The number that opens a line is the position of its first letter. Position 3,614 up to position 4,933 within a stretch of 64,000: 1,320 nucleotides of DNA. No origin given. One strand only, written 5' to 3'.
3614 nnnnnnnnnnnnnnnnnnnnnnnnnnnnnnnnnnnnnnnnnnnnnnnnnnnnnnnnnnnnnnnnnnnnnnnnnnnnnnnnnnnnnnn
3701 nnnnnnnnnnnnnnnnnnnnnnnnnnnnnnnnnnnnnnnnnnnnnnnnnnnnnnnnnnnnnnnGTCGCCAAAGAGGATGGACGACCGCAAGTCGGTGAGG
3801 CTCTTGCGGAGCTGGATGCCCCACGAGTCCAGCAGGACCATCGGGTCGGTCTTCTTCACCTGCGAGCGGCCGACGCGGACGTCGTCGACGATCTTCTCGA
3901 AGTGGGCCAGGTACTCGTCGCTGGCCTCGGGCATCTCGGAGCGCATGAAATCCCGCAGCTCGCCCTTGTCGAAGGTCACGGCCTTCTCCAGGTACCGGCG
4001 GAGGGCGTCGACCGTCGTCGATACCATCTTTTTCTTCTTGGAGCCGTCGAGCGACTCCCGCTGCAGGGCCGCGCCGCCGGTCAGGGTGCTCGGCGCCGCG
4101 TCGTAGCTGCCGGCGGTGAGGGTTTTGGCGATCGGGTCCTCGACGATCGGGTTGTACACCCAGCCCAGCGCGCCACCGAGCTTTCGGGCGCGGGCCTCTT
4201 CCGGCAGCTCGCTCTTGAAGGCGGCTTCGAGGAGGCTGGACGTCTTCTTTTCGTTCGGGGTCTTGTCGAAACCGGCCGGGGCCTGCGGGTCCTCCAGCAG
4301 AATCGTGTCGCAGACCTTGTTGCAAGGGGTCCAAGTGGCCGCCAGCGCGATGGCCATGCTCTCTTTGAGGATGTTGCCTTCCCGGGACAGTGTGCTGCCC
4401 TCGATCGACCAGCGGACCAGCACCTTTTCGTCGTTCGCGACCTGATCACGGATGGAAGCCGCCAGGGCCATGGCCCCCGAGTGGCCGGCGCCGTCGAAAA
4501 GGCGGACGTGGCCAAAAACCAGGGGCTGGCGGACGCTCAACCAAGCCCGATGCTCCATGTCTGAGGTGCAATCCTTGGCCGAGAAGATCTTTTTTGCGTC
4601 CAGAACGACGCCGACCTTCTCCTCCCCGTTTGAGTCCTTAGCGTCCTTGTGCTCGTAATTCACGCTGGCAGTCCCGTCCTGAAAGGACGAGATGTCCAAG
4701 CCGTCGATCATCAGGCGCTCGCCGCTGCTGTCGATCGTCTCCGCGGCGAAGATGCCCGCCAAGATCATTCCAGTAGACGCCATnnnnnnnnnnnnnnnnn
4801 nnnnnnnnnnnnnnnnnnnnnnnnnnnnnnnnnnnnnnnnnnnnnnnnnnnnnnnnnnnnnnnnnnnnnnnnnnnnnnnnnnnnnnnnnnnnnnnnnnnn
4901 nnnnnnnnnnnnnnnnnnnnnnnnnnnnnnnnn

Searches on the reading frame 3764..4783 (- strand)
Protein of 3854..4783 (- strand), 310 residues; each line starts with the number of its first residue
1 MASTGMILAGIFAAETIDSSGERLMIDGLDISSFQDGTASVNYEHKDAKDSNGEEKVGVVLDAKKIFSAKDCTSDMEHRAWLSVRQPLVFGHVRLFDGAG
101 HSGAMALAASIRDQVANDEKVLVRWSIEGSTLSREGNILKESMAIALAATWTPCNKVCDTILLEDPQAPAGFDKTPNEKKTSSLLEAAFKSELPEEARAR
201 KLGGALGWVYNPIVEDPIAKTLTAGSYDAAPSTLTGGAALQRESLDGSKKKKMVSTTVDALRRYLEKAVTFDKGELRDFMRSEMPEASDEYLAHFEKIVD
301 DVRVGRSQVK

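Call 36: predict_structure(alignment_id=A2)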
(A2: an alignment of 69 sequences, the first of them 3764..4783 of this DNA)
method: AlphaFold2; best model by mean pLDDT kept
length: 340 residues; sequences in the alignment: 69
mean_pLDDT: 81.2   pTM: 0.55
mean pLDDT of the five models: 81.2, 80.7, 80.6, 80.2, 78.3
residues with pLDDT >= 90: 159; 70-90: 86; 50-70: 84; < 50: 11
segments of 3 or more residues with pLDDT < 50: 224-226
pLDDT, mean of each block of 10 residues (from residue 1): 84 96 97 96 84 89 98 97 98 96 96 93 96 97 97 95 93 77 56 55 51 53 52 59 60 82 86 87 86 81 57 65 82 70
secondary structure, 60 per line:
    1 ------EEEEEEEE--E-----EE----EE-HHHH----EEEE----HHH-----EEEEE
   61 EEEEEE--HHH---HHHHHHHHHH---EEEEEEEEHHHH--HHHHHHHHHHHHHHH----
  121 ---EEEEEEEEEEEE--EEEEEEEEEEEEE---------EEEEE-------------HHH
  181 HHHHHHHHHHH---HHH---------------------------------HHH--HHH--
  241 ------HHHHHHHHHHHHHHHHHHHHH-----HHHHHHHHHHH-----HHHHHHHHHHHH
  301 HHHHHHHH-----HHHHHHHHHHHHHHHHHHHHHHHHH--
elements in order: E7-14 H32-35 E40-43 E56-66 H75-84 E88-95 H96-99 H102-116 E124-135 E138-150 E160-164 H178-191 H247-267 H273-283 H289-308 H314-338

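Call 40: fold_search(model_id=the predicted structure, library=pdb)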
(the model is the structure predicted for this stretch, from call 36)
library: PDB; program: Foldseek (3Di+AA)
matches with E <= 10: 44; with E <= 0.001: 0
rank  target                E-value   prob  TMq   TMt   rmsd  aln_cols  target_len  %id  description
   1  1o6e_A                7.7e-03  0.91  0.28  0.39  14.0       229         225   10  Epstein-Barr virus protease (released 2002-11-14)
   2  4cx8_B                2.1e-02  0.54  0.22  0.33  17.0       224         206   16  Monomeric pseudorabies virus protease pUL26N at 2.5 A resolution (released 2015-05-20)
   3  2pbk_A                2.5e-02  0.90  0.27  0.38  12.7       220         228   10  Crystal structure of KSHV protease in complex with hexapeptide phosphonate inhibitor (released 2007-12-25)
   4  5v5e_B                3.7e-02  0.75  0.24  0.41  12.9       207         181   12  Room temperature (280K) crystal structure of Kaposi's sarcoma-associated herpesvirus protease in complex with alloster (released 2017-04-12)
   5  5jbl_A                5.1e-02  0.96  0.27  0.52   5.7       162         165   14  Structure of the bacteriophage T4 capsid assembly protease, gp21. (released 2016-12-07)
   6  4v08_A                7.4e-02  0.57  0.25  0.37  15.5       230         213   14  Inhibited dimeric pseudorabies virus protease pUL26N at 2 A resolution (released 2015-07-15)
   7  5ur3_B                8.4e-02  0.41  0.23  0.36  11.4       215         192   11  Kaposi's Sarcoma Herpesvirus Protease in Complex with Allosteric Inhibitor (released 2017-03-08)
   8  5v5d_B                1.2e-01  0.41  0.23  0.37  11.3       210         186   13  Room temperature (280K) crystal structure of Kaposi's sarcoma-associated herpesvirus protease in complex with alloster (released 2017-04-12)
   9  6z5u_H                1.1e+00  0.08  0.18  0.27   8.2       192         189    8  Cryo-EM structure of the A. baumannii MlaBDEF complex bound to APPNHP (released 2021-05-05)
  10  8dej_A                2.2e+00  0.02  0.11  0.15  16.7       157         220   13  D. vulgaris type I-C Cascade bound to dsDNA target (released 2023-02-22)
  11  5dz9                  3.2e+00  0.02  0.10  0.10   9.9       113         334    9  Streptococcus agalactiae AgI/II polypeptide BspA C-terminal domain (Mut) (released 2016-06-22)
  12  7ui9_Q                3.4e+00  0.01  0.08  0.18  14.9       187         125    8  Core Mediator-PICearly (Copy A) (released 2023-02-15)
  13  6qdv_K                3.4e+00  0.01  0.08  0.09  40.8       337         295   14  Human post-catalytic P complex spliceosome (released 2019-02-20)
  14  3mco_A                3.6e+00  0.02  0.14  0.13  15.7       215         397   15  Crystal Structure of the 6-hyroxymethyl-7,8-dihydropterin pyrophosphokinase dihydropteroate synthase bifunctional enzy (released 2010-12-22)
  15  9yrc_G                3.9e+00  0.01  0.06  0.05  11.6        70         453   17  p97Ufd1-Npl4 complex processing poly-ubiquitinated substrate in the presence of ATP (released 2026-03-25)
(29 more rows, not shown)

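Call 52: search_protein_representatives(protein=window:3854-4783:-)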
Query: 310 residues. Proteins with E-value up to 0.001 (for the whole library): 782; up to 1e-10: 703; up to 1e-30: 318. The best 150 are listed.
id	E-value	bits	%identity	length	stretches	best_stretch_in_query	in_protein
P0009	1.2e-90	320.4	52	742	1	3-306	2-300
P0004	1.8e-82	293.5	50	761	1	6-309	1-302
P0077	2.9e-78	279.7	51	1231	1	6-309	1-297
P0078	2.9e-75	269.9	47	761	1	3-309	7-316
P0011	2.8e-74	266.6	49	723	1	3-310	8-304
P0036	1.1e-73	264.7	49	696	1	2-306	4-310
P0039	2.1e-72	260.5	50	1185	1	3-304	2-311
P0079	7.4e-71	255.4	49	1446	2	1-212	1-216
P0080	2.1e-70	253.9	50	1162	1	3-305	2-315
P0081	2.2e-70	253.8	48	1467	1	6-304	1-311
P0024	1.2e-69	251.4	47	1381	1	3-304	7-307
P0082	4.5e-69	249.5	47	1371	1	6-310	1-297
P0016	5.2e-69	249.3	46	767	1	3-306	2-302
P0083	5.3e-69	249.3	49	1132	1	1-305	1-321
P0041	1.4e-68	247.9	48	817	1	2-307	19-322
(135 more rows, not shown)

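Call 60: fold_search(model_id=the predicted structure, library=viral)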
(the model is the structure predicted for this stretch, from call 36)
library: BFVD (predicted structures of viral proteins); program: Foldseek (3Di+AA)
matches with E <= 10: 286; with E <= 0.001: 133
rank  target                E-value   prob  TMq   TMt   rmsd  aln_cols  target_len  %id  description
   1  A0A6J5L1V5            3.0e-25  1.00  0.49  0.29  23.1       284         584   32  PI3K/PI4K catalytic domain-containing protein [uncultured Caudovirales phage]
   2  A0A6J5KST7            4.1e-20  1.00  0.46  0.31  27.2       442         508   16  Uncharacterized protein [uncultured Caudovirales phage]
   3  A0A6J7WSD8            1.1e-16  1.00  0.42  0.54  14.8       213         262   27  Uncharacterized protein [uncultured Caudovirales phage]
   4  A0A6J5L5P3            4.3e-12  1.00  0.36  0.43  22.3       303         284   16  Uncharacterized protein [uncultured Caudovirales phage]
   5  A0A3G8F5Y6            3.4e-11  1.00  0.37  0.52   9.9       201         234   21  (no name in the UniProt tables at hand)
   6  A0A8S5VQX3            4.7e-11  1.00  0.37  0.25  22.1       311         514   17  (no name in the UniProt tables at hand)
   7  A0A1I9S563            9.3e-11  1.00  0.36  0.22  23.9       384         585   14  (no name in the UniProt tables at hand)
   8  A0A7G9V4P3            1.1e-10  1.00  0.39  0.51  19.9       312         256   14  (no name in the UniProt tables at hand)
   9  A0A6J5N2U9            1.3e-10  1.00  0.33  0.34  27.0       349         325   15  Prohead protease [uncultured Caudovirales phage]
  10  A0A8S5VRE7            3.3e-10  1.00  0.39  0.53  19.7       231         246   13  (no name in the UniProt tables at hand)
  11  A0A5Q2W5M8            4.2e-10  1.00  0.34  0.41  20.7       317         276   16  (no name in the UniProt tables at hand)
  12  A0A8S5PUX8            5.8e-10  1.00  0.34  0.39  26.3       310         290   14  Prohead serine protease [Siphoviridae sp. ctlgF9]
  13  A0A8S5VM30            1.6e-09  1.00  0.38  0.58   7.0       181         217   19  (no name in the UniProt tables at hand)
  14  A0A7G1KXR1            4.1e-09  1.00  0.35  0.50  20.6       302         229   13  (no name in the UniProt tables at hand)
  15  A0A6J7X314            4.3e-09  1.00  0.37  0.19   6.9       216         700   17  Prohead protease [uncultured Caudovirales phage]
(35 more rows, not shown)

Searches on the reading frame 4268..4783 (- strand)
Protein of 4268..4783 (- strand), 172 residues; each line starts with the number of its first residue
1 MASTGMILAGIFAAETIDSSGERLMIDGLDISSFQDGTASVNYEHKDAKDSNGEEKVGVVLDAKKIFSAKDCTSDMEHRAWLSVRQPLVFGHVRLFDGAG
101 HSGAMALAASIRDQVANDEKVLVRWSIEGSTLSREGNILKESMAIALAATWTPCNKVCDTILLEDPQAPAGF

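Call 73: search_solved_structures(query=A4, max_evalue=10, show_alignments=3)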
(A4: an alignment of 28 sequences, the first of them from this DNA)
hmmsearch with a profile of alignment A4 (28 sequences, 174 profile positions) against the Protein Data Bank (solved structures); distinct sequences matched with E-value up to 10: 8.
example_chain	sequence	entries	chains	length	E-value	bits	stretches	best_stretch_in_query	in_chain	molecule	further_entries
5hjc_A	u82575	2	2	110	1.5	11.7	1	68-118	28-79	Bromodomain-containing protein 3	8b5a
7lbt_A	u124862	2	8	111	1.5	11.6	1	68-118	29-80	Bromodomain-containing protein 3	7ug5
7s3p_K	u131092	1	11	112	1.5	11.6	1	68-118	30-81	Bromodomain-containing protein 3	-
2oo1_A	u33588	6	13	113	1.6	11.6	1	68-118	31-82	Bromodomain-containing protein 3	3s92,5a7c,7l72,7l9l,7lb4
5hfr_A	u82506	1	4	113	1.6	11.6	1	68-118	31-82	Bromodomain-containing protein 3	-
2e7n_A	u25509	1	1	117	1.7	11.5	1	68-118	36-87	Bromodomain-containing protein 3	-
8cv5_A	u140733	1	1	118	1.7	11.4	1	69-118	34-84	Bromodomain-containing protein 3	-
6ulp_A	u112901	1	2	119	1.8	11.4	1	68-118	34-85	Bromodomain-containing protein 3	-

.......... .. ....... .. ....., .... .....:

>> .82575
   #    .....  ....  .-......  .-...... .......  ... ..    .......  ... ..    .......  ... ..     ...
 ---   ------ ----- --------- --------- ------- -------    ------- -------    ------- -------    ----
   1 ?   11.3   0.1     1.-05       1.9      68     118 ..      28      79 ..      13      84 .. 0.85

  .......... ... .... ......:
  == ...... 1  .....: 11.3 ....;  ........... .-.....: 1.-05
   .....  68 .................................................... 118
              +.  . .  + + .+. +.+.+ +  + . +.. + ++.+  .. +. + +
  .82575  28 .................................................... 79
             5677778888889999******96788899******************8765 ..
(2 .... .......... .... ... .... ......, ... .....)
